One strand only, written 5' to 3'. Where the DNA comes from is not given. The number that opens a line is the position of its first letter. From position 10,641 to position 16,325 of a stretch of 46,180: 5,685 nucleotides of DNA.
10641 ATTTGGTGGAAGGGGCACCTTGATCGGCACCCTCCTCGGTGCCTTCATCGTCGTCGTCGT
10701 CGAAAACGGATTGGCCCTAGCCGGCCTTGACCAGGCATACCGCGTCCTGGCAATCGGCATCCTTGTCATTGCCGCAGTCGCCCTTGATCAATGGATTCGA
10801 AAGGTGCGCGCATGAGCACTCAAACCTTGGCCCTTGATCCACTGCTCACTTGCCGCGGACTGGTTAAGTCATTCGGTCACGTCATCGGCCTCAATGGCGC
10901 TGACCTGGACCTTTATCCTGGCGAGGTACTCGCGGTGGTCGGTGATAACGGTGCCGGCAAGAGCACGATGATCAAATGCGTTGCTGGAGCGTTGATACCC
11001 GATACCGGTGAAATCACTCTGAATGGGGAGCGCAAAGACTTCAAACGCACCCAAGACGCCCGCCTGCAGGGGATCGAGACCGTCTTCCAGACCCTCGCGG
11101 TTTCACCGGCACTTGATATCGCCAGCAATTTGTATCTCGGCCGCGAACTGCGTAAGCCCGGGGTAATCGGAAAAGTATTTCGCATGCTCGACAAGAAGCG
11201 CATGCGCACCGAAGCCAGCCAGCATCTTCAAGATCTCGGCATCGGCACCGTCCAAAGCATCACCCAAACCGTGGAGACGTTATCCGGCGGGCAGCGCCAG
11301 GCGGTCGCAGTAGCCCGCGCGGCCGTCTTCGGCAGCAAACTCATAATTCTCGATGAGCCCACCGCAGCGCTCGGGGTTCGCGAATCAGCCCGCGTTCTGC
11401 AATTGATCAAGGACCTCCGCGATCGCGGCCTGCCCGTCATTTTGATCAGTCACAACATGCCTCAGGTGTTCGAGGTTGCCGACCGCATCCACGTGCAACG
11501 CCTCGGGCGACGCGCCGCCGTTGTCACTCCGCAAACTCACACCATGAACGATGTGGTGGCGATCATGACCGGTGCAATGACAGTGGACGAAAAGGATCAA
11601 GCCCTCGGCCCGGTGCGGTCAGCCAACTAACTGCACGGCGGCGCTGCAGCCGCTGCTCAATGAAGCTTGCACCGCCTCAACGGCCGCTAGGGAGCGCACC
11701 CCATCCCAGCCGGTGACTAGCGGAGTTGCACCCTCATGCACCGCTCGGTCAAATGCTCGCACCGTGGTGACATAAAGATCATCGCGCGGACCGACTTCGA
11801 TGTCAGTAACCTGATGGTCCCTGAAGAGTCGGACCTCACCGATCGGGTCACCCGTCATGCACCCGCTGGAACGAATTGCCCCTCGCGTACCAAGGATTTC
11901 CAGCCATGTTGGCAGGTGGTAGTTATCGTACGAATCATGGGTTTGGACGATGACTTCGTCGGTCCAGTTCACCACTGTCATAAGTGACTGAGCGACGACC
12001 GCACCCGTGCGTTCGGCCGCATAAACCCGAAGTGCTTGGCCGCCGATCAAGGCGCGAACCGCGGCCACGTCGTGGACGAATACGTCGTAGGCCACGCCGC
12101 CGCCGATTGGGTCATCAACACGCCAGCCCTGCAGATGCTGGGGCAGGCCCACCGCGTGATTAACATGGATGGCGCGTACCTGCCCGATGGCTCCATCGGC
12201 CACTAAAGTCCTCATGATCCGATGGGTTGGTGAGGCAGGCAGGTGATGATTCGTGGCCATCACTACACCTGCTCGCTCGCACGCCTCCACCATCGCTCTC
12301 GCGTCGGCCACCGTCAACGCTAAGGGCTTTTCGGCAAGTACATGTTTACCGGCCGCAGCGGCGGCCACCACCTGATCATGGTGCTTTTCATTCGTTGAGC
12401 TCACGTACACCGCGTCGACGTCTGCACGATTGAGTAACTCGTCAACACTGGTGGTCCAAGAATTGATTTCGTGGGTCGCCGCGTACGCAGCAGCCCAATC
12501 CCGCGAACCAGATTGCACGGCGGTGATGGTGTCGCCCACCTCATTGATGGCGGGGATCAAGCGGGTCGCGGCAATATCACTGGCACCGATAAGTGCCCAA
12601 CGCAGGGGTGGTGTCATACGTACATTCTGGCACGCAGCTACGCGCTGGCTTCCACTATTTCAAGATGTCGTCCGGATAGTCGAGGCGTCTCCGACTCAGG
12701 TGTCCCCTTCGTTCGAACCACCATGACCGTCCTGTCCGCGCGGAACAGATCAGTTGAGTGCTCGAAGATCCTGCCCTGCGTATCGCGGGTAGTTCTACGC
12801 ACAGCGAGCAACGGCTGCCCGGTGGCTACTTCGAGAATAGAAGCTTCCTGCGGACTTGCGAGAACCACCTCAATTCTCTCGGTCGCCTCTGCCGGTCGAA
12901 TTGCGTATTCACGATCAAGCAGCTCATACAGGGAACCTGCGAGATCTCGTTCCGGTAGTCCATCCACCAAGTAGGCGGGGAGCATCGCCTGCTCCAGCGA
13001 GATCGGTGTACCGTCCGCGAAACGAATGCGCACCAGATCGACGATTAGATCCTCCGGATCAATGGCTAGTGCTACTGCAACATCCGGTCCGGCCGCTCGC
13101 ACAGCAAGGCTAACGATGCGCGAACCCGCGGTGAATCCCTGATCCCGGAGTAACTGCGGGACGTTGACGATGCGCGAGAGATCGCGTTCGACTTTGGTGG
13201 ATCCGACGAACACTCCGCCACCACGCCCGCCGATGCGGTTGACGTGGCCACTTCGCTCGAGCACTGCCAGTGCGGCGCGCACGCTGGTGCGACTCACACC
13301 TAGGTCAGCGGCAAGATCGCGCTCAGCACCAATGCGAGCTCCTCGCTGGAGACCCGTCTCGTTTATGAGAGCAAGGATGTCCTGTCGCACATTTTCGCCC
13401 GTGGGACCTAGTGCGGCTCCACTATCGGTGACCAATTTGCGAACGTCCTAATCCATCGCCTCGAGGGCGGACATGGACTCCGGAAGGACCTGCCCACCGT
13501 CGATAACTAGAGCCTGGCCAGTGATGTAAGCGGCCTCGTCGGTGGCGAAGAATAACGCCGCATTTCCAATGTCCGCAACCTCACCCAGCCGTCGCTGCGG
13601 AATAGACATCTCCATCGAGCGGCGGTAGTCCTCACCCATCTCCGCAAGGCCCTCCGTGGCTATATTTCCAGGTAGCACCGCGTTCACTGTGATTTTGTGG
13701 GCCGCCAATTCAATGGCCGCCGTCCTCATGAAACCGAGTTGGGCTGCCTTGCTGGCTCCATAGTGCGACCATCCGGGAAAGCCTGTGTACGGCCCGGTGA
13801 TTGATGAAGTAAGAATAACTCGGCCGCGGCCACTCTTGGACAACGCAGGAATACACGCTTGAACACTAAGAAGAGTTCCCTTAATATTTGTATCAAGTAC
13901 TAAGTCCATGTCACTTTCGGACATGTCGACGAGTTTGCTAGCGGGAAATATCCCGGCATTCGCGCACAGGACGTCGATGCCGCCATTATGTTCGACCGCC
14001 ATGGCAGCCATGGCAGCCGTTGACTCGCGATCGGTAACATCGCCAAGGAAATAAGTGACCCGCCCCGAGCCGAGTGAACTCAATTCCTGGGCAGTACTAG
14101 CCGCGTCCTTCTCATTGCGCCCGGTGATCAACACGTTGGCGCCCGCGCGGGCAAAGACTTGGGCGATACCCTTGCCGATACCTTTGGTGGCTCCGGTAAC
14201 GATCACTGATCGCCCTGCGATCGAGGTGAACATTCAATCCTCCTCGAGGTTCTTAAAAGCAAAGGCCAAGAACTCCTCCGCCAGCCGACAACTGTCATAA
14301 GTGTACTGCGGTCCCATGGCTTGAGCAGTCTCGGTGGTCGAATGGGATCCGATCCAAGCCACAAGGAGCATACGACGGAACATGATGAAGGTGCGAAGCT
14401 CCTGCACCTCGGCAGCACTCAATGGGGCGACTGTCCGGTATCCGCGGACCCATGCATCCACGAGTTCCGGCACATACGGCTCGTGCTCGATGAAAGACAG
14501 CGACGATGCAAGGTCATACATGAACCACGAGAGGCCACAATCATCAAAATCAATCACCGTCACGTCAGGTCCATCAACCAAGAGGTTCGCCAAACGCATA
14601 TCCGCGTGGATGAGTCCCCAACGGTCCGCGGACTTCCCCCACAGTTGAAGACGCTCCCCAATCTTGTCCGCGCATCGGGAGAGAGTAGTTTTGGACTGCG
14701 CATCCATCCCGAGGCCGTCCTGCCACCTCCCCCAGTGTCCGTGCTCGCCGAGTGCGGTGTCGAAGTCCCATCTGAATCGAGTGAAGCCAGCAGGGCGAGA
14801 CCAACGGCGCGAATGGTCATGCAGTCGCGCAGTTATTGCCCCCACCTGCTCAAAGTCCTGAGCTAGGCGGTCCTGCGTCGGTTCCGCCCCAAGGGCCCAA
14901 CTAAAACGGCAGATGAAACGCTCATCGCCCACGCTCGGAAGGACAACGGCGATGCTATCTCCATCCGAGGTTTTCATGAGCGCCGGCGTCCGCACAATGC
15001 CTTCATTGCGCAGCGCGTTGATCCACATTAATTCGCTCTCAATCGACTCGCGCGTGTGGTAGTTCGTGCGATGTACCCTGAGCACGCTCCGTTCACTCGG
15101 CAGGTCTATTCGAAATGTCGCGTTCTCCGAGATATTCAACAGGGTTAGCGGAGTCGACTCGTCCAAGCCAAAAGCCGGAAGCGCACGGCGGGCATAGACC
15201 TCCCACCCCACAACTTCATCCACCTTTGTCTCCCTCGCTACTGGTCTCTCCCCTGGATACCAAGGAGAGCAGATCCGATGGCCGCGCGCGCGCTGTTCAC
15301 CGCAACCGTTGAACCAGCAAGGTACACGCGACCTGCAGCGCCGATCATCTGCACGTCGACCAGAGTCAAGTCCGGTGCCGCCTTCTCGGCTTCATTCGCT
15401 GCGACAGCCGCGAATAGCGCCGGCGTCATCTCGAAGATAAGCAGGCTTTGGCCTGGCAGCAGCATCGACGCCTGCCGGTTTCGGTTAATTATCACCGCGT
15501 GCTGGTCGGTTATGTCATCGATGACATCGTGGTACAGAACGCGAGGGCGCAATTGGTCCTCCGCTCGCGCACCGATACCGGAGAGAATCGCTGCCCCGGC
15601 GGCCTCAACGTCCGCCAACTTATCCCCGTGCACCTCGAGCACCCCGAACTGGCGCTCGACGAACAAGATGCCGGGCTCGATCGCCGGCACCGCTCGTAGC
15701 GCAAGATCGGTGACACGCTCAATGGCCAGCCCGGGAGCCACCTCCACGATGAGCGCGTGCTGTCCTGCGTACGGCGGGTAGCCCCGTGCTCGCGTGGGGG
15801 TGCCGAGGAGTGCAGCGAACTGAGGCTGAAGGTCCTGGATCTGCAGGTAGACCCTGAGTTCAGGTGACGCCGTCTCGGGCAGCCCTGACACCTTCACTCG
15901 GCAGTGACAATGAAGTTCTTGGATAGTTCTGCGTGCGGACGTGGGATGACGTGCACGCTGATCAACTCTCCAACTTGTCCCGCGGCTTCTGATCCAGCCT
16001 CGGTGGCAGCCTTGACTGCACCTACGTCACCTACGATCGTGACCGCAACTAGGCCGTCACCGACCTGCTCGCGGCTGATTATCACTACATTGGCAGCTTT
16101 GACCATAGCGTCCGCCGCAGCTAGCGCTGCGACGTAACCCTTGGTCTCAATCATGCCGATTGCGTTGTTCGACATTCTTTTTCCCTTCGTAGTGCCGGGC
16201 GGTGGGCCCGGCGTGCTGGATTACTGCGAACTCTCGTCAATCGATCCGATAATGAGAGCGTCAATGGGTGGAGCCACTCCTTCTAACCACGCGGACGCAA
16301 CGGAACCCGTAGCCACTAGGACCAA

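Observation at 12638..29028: Microcompartment super-locus: RMM-type amino-alcohol metabolosome joined to a B12 diol-dehydratase operon at one divergent promoter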

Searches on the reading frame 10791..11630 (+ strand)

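Call 61: search_protein_families(library=pfam, proteins=[window:10791-11630:+], max_evalue=0.00001)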
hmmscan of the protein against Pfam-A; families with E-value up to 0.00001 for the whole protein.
window:10791-11630:+ (279 aa): 3 families
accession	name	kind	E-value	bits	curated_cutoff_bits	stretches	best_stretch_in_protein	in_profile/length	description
PF00005.33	ABC_tran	-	1.5e-30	107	25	1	34-192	1-137/137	ABC transporter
PF02463.25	SMC_N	-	9e-08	32.2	40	1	46-232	26-207/220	RecF/RecN/SMC N terminal domain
PF13304.12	AAA_21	-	3.9e-07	30.9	27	0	47-99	2-60/304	AAA domain, putative AbiEii toxin, Type IV TA system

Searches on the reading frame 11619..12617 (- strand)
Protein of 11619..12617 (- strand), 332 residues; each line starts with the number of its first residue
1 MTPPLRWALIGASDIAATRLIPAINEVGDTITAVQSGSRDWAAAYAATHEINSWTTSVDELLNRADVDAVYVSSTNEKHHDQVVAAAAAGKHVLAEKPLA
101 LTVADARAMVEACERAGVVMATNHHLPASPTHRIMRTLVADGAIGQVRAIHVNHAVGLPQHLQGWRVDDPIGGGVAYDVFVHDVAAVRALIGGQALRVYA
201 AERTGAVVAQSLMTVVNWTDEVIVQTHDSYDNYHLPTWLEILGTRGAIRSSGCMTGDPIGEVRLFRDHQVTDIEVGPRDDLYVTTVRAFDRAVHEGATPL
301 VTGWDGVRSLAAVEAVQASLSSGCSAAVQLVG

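Call 4: search_protein_families(library=pfam, proteins=[window:11619-12617:-], max_evalue=0.01)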
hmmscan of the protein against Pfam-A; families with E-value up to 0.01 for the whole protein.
window:11619-12617:- (332 aa): 3 families
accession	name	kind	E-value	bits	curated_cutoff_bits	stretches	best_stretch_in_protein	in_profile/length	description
PF01408.29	GFO_IDH_MocA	-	1.1e-22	81.4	24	1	5-124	1-120/120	Oxidoreductase family, NAD-binding Rossmann fold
PF22725.1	GFO_IDH_MocA_C3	-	1.9e-17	63.8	27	1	133-249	2-124/124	GFO/IDH/MocA C-terminal domain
PF02894.22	GFO_IDH_MocA_C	-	2.4e-15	57.4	22.9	1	137-323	2-213/218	Oxidoreductase family, C-terminal alpha/beta domain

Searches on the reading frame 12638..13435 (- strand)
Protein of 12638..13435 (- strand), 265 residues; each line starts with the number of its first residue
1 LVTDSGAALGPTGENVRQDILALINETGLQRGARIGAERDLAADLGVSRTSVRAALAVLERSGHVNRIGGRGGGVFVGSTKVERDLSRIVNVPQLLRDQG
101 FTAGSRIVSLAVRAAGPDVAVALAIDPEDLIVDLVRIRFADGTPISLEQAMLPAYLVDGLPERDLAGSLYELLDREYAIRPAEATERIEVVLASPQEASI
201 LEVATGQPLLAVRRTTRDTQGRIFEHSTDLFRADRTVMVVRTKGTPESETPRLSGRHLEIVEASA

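Call 3: search_protein_families(library=pfam, proteins=[window:12638-13435:-], max_evalue=0.01)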
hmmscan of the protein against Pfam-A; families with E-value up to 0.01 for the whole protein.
window:12638-13435:- (265 aa): 4 families
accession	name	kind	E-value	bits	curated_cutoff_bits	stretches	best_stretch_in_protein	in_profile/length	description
PF07702.18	UTRA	-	1.2e-37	129.3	23.8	1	99-235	2-139/141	UTRA domain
PF00392.27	GntR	-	5.7e-12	45.6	27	1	14-72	3-61/64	Bacterial regulatory proteins, gntR family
PF08279.18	HTH_11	-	0.0024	18.2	25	1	40-71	20-49/55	HTH domain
PF22798.2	DUF5817_CT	-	0.0081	16.4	29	0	42-71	22-51/54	DUF5817, C-terminal domain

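Call 74: search_protein_families(library=ncbifam, proteins=[window:12638-13435:-], max_evalue=1e-10)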
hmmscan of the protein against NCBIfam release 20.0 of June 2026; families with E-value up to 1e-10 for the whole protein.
window:12638-13435:- (265 aa): 11 families
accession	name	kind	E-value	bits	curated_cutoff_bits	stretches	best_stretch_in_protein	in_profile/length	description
TIGR03337.1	phnR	equivalog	1.6e-29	103.2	296.75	1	16-237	6-225/231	phosphonate utilization transcriptional regulator PhnR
TIGR02018.2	his_ut_repres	equivalog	1.7e-28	99.5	220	1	14-223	2-208/226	histidine utilization transcriptional repressor HutC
NF008491.0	PRK11402.1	subfamily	6.1e-27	94.7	269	1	15-241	15-239/243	GntR family transcriptional regulator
TIGR02325.1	C_P_lyase_phnF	equivalog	3.5e-24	85.6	156.8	1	17-240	14-236/238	phosphonate metabolism transcriptional regulator PhnF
NF041547.1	GntR_LSA1692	equivalog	4e-23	82.3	275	1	15-235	5-223/233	GntR family transcriptional regulator, LSA1692 subfamily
NF052441.1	TransRegRv0792c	equivalog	4.7e-22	78.5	400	1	18-239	23-243/260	Rv0792c family HTH-type transcriptional regulator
TIGR02404.1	trehalos_R_Bsub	equivalog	2.6e-21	76.3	211.95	1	15-235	4-224/233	trehalose operon repressor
NF007486.0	PRK10079.1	equivalog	8.2e-18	65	363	1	31-235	31-234/241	phosphonate metabolism transcriptional regulator PhnF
NF007292.0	PRK09764.1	equivalog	5.7e-17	61.7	281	1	19-235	13-227/240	GntR family transcriptional regulator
NF011575.0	PRK14999.1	equivalog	3.4e-15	56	424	1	5-236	6-233/241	histidine utilization repressor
NF007741.0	PRK10421.1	equivalog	1.6e-14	53.9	311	1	14-96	10-91/262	transcriptional regulator LldR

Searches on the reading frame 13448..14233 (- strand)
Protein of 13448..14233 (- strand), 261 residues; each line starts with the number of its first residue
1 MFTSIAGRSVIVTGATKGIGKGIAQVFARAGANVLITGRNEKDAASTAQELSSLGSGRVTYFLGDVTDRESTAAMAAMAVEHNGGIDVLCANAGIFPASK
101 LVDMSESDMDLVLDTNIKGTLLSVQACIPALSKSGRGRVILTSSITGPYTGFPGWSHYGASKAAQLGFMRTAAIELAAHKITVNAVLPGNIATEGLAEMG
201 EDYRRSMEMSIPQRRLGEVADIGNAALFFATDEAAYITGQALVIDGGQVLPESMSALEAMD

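Call 3: search_protein_families(library=pfam, proteins=[window:13448-14233:-], max_evalue=0.01)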
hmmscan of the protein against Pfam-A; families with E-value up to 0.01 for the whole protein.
window:13448-14233:- (261 aa): 7 families
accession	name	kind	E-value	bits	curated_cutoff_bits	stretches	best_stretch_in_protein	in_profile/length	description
PF13561.12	adh_short_C2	-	5.8e-58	196.7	27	1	14-247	1-234/236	Enoyl-(Acyl carrier protein) reductase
PF00106.31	adh_short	-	1.8e-52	178.1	26.6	1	10-202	3-193/195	short chain dehydrogenase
PF08659.16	KR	-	6.5e-15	55.9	22.6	1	10-171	3-162/180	KR domain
PF02719.21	Polysacc_synt_2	-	3.8e-07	30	20.2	1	10-130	1-118/293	Polysaccharide biosynthesis protein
PF02737.24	3HCDH_N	-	0.00061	20.2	22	1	18-56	9-47/180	3-hydroxyacyl-CoA dehydrogenase, NAD binding domain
PF01370.27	Epimerase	-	0.0014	18.5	20.9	1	10-149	1-122/240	NAD dependent epimerase/dehydratase family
PF05368.20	NmrA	-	0.0058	16.7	27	0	9-74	4-65/298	NmrA-like family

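Call 45: search_solved_structures(query=window:13448-14233:-, max_evalue=1e-40)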
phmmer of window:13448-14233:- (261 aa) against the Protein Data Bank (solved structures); distinct sequences matched with E-value up to 1e-40: 17.
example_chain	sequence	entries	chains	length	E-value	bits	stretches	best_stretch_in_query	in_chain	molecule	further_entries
6ci8_A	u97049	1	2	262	1.5e-101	342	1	1-257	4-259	3-oxoacyl-[acyl-carrier-protein] reductase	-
6ci9_A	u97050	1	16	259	2.3e-101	341.4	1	1-256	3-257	3-oxoacyl-[acyl-carrier-protein] reductase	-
3pk0_A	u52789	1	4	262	1.9e-95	322.1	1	5-257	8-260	Short-chain dehydrogenase/reductase SDR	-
3rih_A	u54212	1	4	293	1.8e-94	318.8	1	4-257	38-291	short chain dehydrogenase or reductase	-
2uvd_A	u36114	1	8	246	3.9e-48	167.2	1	6-250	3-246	3-OXOACYL-(ACYL-CARRIER-PROTEIN) REDUCTASE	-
4j2h_A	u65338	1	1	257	1.8e-44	155.2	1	4-249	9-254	Short chain alcohol dehydrogenase-related dehydrogenase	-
6qhe_A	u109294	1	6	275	4.1e-43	150.8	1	6-255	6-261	Alcohol Dehydrogenase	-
7krk_A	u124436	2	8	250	1.1e-42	149.4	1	6-249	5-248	3-oxoacyl-[acyl-carrier-protein] reductase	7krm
4nbu_A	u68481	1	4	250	1.4e-42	149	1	7-248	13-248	3-oxoacyl-(Acyl-carrier-protein) reductase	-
3emk_A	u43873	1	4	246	1.9e-42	148.6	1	4-249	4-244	GLUCOSE/RIBITOL DEHYDROGENASE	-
3enn_A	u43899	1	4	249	2e-42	148.5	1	4-249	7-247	GLUCOSE/RIBITOL DEHYDROGENASE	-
4weo_A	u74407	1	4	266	4.9e-42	147.2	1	4-247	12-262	Putative acetoin(Diacetyl) reductase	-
3osu_A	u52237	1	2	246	5.1e-42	147.2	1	8-248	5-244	3-oxoacyl-[acyl-carrier-protein] reductase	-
3sj7_A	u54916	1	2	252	7e-42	146.7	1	8-248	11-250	3-oxoacyl-(Acyl-carrier-protein) reductase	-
1edo_A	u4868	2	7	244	1.5e-41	145.7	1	10-248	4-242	BETA-KETO ACYL CARRIER PROTEIN REDUCTASE | KETOACYL REDUCTASE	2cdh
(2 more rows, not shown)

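Call 74: search_protein_families(library=ncbifam, proteins=[window:13448-14233:-], max_evalue=1e-10)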
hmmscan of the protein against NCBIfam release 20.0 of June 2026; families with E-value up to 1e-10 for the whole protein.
window:13448-14233:- (261 aa): 222 families (the best 25 are shown)
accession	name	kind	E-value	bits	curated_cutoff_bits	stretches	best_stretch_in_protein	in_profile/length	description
NF004202.0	PRK05653.2-2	equivalog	7.1e-125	415.7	333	1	1-260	1-259/259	3-oxoacyl-ACP reductase FabG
NF009468.0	PRK12826.1-4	equivalog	2.1e-99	332.3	318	1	2-255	2-254/256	SDR family oxidoreductase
NF005559.1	PRK07231.1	subfamily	9.5e-65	218.5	215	1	5-249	2-248/249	glucose 1-dehydrogenase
NF004198.0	PRK05653.1-3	equivalog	1.3e-61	208.3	296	1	4-249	4-247/248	3-oxoacyl-ACP reductase FabG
NF009466.0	PRK12826.1-2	subfamily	9.3e-61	205.4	222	1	8-250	4-246/248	3-oxoacyl-ACP reductase FabG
NF006080.0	PRK08226.1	equivalog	7.2e-59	199.4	356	1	5-255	4-260/263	SDR family oxidoreductase UcpA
NF009469.0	PRK12826.1-5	equivalog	9e-59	199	489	1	5-258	14-267/269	SDR family oxidoreductase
TIGR01830.1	3oxo_ACP_reduc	equivalog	1.9e-58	198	297.75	1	10-247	1-237/239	3-oxoacyl-[acyl-carrier-protein] reductase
NF005681.0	PRK07478.1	subfamily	4.1e-53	180.4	267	1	4-248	3-249/254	SDR family oxidoreductase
NF004818.0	PRK06172.1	equivalog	7.3e-52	176.2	336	1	2-249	2-251/253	SDR family oxidoreductase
NF009465.0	PRK12826.1-1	equivalog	9e-52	176.1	526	1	5-257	20-276/277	SDR family oxidoreductase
NF004197.0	PRK05653.1-1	equivalog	1.2e-51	175.8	332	1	4-249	4-247/249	3-oxoacyl-ACP reductase FabG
NF009464.0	PRK12824.1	subfamily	2e-51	175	269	1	9-249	4-243/245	3-oxoacyl-ACP reductase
NF053807.1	RhamDHLra1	equivalog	9.4e-51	172.9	400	1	6-248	3-247/252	L-rhamnose 1-dehydrogenase Lra1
NF004791.0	PRK06138.1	equivalog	1.6e-50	171.8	312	1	5-248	3-249/252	SDR family oxidoreductase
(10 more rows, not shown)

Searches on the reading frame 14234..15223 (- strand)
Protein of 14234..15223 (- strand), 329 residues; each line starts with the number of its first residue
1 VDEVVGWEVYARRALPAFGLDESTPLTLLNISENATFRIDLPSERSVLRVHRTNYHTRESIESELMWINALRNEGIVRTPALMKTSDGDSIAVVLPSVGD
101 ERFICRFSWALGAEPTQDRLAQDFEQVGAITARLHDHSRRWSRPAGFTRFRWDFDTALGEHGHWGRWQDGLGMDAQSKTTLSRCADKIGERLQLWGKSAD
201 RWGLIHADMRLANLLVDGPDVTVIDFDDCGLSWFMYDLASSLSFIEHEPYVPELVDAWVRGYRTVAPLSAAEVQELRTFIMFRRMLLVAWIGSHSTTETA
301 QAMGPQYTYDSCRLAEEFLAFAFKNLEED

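Call 3: search_protein_families(library=pfam, proteins=[window:14234-15223:-], max_evalue=0.01)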
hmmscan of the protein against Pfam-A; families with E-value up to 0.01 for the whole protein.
window:14234-15223:- (329 aa): 1 family
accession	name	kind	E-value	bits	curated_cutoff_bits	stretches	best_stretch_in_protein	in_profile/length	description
PF01636.29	APH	-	1.7e-26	93.9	23.2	1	33-265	10-231/239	Phosphotransferase enzyme family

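Call 44: search_solved_structures(query=window:14234-15223:-, max_evalue=0.00001)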
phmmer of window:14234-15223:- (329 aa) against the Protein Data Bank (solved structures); distinct sequences matched with E-value up to 0.00001: 3.
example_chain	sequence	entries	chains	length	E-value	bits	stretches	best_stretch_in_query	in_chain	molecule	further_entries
6ef6_A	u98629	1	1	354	3.2e-87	295.9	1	10-320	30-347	Aminoglycoside phosphotransferase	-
6sum_A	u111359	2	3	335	4.1e-15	58.9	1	26-290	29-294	AMICOUMACIN KINASE | APH domain-containing protein, amicoumacin kinase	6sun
6sui_A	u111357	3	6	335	5.3e-13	51.9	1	26-253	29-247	Phosphotransferase enzyme family protein | Phosphotransferase enzyme family protein, amicoumacin kinase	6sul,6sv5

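Call 74: search_protein_families(library=ncbifam, proteins=[window:14234-15223:-], max_evalue=1e-10)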
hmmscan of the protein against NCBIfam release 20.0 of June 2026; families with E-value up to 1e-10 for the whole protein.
window:14234-15223:- (329 aa): 1 family
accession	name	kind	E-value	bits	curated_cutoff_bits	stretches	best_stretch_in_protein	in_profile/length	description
NF004800.0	PRK06149.1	equivalog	4.2e-12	44.9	973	1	29-291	39-304/972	aminotransferase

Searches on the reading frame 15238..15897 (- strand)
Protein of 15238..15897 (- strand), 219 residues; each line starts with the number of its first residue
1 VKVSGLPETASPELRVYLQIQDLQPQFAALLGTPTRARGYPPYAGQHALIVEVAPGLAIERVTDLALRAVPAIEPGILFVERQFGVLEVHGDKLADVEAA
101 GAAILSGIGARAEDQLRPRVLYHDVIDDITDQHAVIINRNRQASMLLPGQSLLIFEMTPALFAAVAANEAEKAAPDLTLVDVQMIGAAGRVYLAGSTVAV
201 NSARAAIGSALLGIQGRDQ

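Call 3: search_protein_families(library=pfam, proteins=[window:15238-15897:-], max_evalue=0.01)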
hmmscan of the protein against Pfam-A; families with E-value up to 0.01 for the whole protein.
window:15238-15897:- (219 aa): 0 families

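Call 19: search_protein_families(library=ncbifam, proteins=[window:15238-15897:-], max_evalue=0.001)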
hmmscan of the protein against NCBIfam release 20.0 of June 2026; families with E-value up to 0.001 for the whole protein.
window:15238-15897:- (219 aa): 1 family
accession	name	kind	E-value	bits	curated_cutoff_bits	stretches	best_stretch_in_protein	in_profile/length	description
NF053796.1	beta_CO2some_P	equivalog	1.1e-56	191.8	340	1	13-218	4-205/213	beta-carboxysome protein CcmP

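Call 46: search_solved_structures(query=window:15238-15897:-, max_evalue=0.00001)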
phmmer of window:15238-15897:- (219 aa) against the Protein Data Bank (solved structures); distinct sequences matched with E-value up to 0.00001: 9.
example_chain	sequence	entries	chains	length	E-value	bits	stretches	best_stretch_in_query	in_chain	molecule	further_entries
5suh_A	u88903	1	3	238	9.9e-96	322.6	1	9-218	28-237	MSM0271 protein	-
5v74_A8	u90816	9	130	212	5.4e-47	163.5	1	13-216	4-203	Microcompartments protein | Microcompartments protein HO-5816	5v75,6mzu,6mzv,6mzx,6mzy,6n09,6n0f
6n07_A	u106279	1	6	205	5.7e-47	163.5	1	13-216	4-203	Microcompartments protein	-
5l39_A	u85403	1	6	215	2.7e-46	161.3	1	13-216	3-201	RMM microcompartment shell protein MSM0275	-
5v76_A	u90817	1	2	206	1.9e-44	155.3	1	13-218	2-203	Microcompartments protein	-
4ht5_A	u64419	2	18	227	1.7e-41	145.6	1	11-218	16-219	CO2 concentrating mechanism protein P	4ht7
5lsr_A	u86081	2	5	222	2.9e-41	144.9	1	13-218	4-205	CcmP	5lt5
7dhq_A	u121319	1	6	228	8.5e-41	143.3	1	12-216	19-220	Microcompartments protein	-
3f56_A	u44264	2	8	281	7.7e-39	136.9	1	11-207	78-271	CsoS1D | Carboxysome shell protein CsoS1D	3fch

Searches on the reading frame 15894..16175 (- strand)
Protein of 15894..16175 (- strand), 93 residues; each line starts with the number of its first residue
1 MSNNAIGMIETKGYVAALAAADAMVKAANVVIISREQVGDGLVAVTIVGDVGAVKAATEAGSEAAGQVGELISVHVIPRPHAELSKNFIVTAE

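Call 3: search_protein_families(library=pfam, proteins=[window:15894-16175:-], max_evalue=0.01)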
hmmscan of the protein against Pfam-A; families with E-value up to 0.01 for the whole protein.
window:15894-16175:- (93 aa): 1 family
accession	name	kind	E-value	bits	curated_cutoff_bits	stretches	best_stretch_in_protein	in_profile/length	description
PF00936.24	BMC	-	7.2e-26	90.4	24.5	1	5-80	1-75/75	BMC domain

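Call 74: search_protein_families(library=ncbifam, proteins=[window:15894-16175:-], max_evalue=1e-10)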
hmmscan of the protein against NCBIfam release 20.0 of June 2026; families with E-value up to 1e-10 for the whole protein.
window:15894-16175:- (93 aa): 4 families
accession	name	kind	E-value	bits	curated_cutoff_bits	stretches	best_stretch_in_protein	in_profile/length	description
NF012018.0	PRK15474.1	equivalog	7.3e-29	100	133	1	4-90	2-88/97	ethanolamine utilization microcompartment protein EutM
NF053792.1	beta_CO2some_O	equivalog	8.6e-24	84.1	270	1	1-89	109-197/205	beta-carboxysome assembly protein CcmO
NF053791.1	BMC_CsoS1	equivalog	1.8e-23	82.6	166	1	5-85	8-89/93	alpha-carboxysome major shell protein CsoS1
NF012010.0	PRK15466.1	equivalog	2.4e-18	66.7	218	1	4-83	3-82/166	ethanolamine utilization microcompartment protein EutK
